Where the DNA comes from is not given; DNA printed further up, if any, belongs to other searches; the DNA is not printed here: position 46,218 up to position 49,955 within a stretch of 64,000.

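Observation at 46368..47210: P-type ATPase carries a C-terminal domain of seven degenerate '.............' repeats plus an extra terminal TM helix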

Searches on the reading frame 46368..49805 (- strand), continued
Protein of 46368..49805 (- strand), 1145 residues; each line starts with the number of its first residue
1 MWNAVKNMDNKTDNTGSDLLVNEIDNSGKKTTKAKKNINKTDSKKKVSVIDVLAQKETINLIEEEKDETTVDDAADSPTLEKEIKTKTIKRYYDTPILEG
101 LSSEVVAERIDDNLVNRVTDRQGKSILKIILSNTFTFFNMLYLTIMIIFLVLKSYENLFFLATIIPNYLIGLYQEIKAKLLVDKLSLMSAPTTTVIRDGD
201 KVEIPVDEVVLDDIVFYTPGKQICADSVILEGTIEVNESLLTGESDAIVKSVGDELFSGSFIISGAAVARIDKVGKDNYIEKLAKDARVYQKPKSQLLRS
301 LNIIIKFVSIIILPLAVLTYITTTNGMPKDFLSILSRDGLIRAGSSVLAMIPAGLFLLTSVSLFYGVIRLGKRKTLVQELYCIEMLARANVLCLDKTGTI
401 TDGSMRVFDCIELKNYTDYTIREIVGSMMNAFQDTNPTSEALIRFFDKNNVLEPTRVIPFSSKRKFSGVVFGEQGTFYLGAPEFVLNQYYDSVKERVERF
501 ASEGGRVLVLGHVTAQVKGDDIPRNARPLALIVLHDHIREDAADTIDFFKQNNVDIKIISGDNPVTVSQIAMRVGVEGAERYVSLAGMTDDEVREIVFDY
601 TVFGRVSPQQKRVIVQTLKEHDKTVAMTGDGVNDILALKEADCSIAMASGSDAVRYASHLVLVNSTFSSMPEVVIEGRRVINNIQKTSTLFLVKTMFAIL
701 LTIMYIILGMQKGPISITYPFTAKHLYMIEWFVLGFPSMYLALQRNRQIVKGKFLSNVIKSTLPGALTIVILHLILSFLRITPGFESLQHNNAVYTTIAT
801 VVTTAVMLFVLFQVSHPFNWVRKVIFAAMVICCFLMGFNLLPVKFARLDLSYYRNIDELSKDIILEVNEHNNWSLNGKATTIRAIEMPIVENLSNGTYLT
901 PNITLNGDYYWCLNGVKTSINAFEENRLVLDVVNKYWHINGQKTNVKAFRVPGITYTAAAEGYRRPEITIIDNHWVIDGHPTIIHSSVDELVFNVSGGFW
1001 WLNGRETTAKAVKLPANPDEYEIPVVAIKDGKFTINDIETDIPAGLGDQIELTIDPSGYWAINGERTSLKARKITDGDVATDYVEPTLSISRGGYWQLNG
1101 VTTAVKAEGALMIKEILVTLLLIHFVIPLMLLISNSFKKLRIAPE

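Call 77: fold_search(model_id=the predicted structure, library=pdb)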
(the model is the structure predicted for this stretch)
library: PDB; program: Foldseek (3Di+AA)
matches with E <= 10: 382; with E <= 0.001: 255
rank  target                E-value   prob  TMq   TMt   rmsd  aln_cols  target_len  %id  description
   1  6zhh_A                2.0e-27  1.00  0.30  0.37  21.4       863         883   22  Ca2+-ATPase from Listeria Monocytogenes with G4 insertion. (released 2021-05-19)
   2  6zhh_G                6.4e-27  1.00  0.30  0.37  21.5       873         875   22  Ca2+-ATPase from Listeria Monocytogenes with G4 insertion. (released 2021-05-19)
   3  6zhh_E                1.2e-26  1.00  0.30  0.38  21.6       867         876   22  Ca2+-ATPase from Listeria Monocytogenes with G4 insertion. (released 2021-05-19)
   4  9ugb_B                4.6e-26  1.00  0.33  0.44  19.6       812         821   20  Cryo-EM structure of the Pma1 with ordered N-terminal extension in the activated state (released 2025-06-04)
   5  7bt2                  4.6e-26  1.00  0.28  0.30  18.4       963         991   18  Crystal structure of the SERCA2a in the E2.ATP state (released 2020-07-15)
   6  7yag_A                6.6e-26  1.00  0.30  0.37  16.0       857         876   22  CryoEM structure of SPCA1a in E1-Ca-AMPPCP state subclass 1 (released 2023-03-22)
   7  8ijl_A                7.2e-26  1.00  0.30  0.34  21.6       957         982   20  Cyo-EM structure of wildtype non-gastric proton pump in the presence of Na+, AlF and ADP (released 2023-10-18)
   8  4h1w_A                7.5e-26  1.00  0.29  0.33  19.8       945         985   19  E1 structure of the (SR) Ca2+-ATPase in complex with Sarcolipin (released 2013-03-06)
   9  4kyt_A                8.2e-26  1.00  0.30  0.34  19.6       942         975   19  The structure of superinhibitory phospholamban bound to the calcium pump SERCA1a (released 2013-09-04)
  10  6jju                  1.3e-25  1.00  0.29  0.33  17.8       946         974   18  Structure of Ca2+ ATPase (released 2019-05-22)
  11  9evc                  1.3e-25  1.00  0.28  0.35  19.7       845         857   22  CryoEM structure of LMCA1 in E1-Ca state (released 2025-02-05)
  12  6zhf                  1.6e-25  1.00  0.32  0.40  21.1       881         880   22  Calcium ATPase-1 from Listeria monocytogenes in complex with BeF (released 2021-05-19)
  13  7yai_A                2.0e-25  1.00  0.30  0.37  16.4       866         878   21  CryoEM structure of SPCA1a in E1-Ca-AMPPCP state subclass 3 (released 2023-03-22)
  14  5zmw                  2.3e-25  1.00  0.25  0.27  19.4       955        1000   19  Crystal structure of the E309Q mutant of SR Ca2+-ATPase in E2(TG) (released 2019-04-03)
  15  7w7t                  2.7e-25  1.00  0.29  0.31  18.6       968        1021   18  The E1-BeF3- 2Ca2+ of SERCA2b (released 2022-12-14)
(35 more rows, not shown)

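Call 83: find_encoding_contigs(protein=P0001, flank=3000, max_places=4)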
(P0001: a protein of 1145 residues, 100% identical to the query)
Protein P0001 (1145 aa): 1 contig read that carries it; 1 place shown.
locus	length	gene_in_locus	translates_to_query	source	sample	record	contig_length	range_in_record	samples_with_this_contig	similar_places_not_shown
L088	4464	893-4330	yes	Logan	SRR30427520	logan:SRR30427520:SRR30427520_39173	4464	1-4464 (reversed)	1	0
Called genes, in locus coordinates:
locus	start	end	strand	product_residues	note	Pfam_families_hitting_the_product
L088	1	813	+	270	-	?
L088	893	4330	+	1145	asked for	PF00122:E1-E2_ATPase, PF00702:Hydrolase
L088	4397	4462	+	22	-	?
